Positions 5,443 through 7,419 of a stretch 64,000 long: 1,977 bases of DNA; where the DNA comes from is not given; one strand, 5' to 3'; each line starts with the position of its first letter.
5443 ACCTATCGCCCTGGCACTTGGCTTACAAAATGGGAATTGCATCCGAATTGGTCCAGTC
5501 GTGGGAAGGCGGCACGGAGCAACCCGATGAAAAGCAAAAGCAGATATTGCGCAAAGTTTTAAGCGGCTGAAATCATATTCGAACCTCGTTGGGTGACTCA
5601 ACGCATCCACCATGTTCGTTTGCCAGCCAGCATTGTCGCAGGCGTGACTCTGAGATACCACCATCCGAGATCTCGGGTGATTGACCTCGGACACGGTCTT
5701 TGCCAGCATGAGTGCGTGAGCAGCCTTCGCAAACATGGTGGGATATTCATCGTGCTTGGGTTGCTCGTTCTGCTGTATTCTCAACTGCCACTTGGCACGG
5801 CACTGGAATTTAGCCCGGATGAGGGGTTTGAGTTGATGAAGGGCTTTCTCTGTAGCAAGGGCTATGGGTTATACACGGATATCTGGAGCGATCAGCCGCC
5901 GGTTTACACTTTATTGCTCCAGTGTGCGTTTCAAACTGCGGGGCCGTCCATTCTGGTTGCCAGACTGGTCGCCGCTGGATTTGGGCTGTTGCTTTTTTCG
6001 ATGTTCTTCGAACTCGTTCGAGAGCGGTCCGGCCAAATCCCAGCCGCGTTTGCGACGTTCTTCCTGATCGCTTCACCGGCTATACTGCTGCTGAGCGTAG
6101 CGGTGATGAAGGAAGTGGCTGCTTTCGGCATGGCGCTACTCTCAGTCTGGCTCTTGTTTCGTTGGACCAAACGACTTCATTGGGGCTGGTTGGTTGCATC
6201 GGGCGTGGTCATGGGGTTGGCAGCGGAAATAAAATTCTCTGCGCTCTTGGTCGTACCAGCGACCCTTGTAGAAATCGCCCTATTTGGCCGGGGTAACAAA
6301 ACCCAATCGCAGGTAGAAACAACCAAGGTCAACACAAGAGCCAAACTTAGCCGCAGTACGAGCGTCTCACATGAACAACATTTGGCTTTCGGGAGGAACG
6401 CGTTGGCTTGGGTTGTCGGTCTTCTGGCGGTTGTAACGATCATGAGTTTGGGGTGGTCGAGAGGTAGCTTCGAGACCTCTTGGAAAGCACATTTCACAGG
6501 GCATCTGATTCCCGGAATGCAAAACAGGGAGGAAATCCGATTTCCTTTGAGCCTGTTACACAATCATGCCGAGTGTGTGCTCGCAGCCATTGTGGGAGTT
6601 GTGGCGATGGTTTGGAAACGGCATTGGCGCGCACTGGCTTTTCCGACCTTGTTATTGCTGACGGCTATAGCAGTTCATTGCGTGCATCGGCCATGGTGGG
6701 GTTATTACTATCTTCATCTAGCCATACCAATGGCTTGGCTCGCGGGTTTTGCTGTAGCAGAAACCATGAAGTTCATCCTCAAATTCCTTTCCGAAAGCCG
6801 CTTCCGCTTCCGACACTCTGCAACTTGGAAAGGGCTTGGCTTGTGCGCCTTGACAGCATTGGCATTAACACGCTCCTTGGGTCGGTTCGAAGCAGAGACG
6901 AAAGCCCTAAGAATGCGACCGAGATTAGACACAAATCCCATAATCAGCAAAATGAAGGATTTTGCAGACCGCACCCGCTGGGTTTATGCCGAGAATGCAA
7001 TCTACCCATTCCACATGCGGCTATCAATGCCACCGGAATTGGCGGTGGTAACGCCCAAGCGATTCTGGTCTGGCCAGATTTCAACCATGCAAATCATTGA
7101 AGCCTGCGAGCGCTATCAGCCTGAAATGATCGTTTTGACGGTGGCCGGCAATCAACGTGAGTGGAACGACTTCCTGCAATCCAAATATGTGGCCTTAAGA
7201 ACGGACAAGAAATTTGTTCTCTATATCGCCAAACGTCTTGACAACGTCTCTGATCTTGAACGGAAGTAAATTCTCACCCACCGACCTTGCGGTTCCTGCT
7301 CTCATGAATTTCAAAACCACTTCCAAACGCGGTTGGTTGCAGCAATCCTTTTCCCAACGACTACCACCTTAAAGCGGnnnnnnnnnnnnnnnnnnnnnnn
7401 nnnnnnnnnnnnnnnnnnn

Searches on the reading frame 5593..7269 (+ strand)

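Call 33: search_protein_families(library=pfam, proteins=[window:5593-7269:+], max_evalue=0.0001)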
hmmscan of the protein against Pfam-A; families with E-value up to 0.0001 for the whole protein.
window:5593-7269:+ (558 aa): 1 family
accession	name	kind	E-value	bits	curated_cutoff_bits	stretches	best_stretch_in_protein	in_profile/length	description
PF13231.12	PMT_2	-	1.1e-13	52.1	26.1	1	100-233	1-133/160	Dolichyl-phosphate-mannose-protein mannosyltransferase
